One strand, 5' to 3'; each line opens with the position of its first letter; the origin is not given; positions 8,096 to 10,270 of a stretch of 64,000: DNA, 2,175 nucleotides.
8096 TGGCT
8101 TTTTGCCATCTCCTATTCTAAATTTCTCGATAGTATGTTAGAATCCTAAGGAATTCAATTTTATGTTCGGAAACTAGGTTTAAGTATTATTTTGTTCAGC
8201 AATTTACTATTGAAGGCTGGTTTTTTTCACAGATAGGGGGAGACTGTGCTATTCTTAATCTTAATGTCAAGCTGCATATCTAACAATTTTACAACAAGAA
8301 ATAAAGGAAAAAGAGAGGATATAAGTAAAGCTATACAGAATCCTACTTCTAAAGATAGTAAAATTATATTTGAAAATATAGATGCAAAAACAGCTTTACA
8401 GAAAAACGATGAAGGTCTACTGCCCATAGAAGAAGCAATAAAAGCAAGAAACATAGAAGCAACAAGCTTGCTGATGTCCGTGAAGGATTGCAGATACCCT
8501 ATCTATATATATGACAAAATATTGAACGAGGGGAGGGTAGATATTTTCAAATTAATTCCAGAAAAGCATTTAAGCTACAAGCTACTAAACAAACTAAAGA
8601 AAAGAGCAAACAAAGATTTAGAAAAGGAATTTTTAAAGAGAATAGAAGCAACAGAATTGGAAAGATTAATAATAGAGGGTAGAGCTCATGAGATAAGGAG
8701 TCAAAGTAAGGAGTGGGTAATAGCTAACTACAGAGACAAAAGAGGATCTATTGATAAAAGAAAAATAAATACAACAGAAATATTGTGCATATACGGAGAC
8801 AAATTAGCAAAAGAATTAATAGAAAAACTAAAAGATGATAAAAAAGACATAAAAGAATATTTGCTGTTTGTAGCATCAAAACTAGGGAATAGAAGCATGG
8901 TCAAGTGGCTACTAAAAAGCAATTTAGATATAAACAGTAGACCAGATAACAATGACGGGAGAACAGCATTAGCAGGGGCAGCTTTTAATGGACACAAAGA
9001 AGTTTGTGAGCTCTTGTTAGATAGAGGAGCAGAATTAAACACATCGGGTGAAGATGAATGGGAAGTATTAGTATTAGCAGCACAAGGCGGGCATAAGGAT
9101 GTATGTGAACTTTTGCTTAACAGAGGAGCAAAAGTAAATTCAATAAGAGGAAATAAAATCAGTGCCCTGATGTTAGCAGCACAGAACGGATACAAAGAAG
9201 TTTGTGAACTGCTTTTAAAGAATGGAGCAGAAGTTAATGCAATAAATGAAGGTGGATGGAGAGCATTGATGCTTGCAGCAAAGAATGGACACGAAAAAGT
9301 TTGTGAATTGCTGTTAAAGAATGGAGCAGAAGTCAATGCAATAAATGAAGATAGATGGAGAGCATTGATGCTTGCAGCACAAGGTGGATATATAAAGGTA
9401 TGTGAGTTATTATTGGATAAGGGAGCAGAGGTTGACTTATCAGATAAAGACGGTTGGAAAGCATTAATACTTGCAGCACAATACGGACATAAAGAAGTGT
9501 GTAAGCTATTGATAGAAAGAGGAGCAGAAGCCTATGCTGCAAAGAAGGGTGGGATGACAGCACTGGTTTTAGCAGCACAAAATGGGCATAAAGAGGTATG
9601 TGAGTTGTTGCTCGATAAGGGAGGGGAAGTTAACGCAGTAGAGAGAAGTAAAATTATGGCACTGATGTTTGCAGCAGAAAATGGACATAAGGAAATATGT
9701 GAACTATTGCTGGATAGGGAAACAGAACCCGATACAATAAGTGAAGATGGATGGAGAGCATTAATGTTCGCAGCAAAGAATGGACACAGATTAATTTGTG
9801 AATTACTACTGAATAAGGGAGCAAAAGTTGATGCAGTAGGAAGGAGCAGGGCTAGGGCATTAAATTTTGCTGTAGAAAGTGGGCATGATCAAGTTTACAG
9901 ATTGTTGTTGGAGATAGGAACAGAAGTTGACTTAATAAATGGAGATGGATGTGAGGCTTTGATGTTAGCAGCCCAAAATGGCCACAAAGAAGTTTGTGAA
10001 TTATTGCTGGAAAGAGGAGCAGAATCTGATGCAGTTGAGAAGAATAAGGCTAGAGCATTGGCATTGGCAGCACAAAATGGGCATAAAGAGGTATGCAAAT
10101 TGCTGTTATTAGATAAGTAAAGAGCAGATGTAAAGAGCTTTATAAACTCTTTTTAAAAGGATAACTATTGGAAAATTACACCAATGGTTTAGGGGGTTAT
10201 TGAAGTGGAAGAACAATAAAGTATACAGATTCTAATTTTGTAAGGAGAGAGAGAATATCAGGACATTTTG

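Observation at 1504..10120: Family A: lipoprotein-anchored ankyrin arrays sharing an unknown ~230-aa N-terminal domain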

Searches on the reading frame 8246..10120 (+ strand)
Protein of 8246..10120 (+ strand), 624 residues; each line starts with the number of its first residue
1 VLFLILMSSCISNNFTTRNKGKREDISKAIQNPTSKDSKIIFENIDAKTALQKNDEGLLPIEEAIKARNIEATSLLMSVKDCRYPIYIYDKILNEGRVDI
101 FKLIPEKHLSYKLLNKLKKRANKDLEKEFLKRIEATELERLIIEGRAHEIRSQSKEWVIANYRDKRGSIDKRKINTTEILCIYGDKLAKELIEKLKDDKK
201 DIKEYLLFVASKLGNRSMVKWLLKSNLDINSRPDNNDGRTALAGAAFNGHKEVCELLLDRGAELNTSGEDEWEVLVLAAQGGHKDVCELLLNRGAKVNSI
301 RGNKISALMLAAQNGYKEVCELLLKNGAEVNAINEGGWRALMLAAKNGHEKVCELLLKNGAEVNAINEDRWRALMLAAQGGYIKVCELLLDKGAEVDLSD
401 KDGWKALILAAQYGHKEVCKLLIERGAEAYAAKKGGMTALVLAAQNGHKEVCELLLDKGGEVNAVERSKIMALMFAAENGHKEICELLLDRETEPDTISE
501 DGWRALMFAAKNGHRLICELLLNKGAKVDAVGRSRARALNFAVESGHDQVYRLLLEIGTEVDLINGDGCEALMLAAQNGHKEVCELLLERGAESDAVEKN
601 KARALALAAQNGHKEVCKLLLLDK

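Call 4: search_protein_families(library=pfam, proteins=[window:8246-10120:+], max_evalue=0.01)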
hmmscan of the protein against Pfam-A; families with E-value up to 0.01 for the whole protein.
window:8246-10120:+ (624 aa): 8 families
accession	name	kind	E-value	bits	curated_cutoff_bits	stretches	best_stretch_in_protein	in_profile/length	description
PF12796.13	Ank_2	-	3.3e-91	300.4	27.3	6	308-400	1-90/90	Ankyrin repeats (3 copies)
PF00023.36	Ank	-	1.5e-79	257.8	21.1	9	337-367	2-32/33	Ankyrin repeat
PF13637.12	Ank_4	-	1.4e-73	241.6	22.7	11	310-357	3-50/50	Ankyrin repeats (many copies)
PF13606.12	Ank_3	-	2.2e-58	186.8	22.3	6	337-365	2-30/30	Ankyrin repeat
PF24521.3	Ank_KRIT1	-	8.3e-32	110.4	80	5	311-392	25-107/149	KRIT1 ankyrin-repeats domain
PF13857.12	Ank_5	-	5.5e-29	100.4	27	3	356-410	1-56/56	Ankyrin repeats (many copies)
PF23745.1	ANK_LRRK2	-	6.4e-11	42.7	27.5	1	242-325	35-114/130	LRRK2 ANK repeat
PF02602.20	HEM4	-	1.3e-05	24.9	27.5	0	263-300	108-145/231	Uroporphyrinogen-III synthase HemD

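Call 9: find_encoding_contigs(protein=window:8246-10117:+, flank=10000, max_places=6)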
Protein window:8246-10117:+ (624 aa): 23 contigs read that carry it; 1 place shown.
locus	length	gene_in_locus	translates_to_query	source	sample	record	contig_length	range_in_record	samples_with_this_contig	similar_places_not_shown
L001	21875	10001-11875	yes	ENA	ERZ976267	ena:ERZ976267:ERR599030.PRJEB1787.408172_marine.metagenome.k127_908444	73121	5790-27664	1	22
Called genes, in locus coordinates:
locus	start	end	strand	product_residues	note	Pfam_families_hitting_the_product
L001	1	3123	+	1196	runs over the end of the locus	PF12796:Ank_2, PF12796:Ank_2, PF13637:Ank_4, PF00023:Ank, PF12796:Ank_2, PF13637:Ank_4, PF12796:Ank_2, PF13637:Ank_4, +32 more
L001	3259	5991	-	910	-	-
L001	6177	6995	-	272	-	-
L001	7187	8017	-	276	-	-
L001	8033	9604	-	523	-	PF12796:Ank_2 (faint)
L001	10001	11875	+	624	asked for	-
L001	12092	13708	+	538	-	PF09820:AAA-ATPase_like, PF08011:PDDEXK_9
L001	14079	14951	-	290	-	-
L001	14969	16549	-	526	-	PF12796:Ank_2 (faint)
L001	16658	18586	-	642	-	PF22745:Nlig-Ia, PF01653:DNA_ligase_aden, PF03120:OB_DNA_ligase, PF14520:HHH_5 (faint), PF12826:HHH_2, PF00533:BRCT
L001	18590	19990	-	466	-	PF02934:GatB_N, PF02637:GatB_Yqey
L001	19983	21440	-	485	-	PF01425:Amidase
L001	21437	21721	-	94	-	PF02686:GatC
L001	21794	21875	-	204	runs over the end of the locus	PF01743:PolyA_pol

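Call 34: list_cluster_members(proteins=[window:8246-10117:+, window:1507-4236:-])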
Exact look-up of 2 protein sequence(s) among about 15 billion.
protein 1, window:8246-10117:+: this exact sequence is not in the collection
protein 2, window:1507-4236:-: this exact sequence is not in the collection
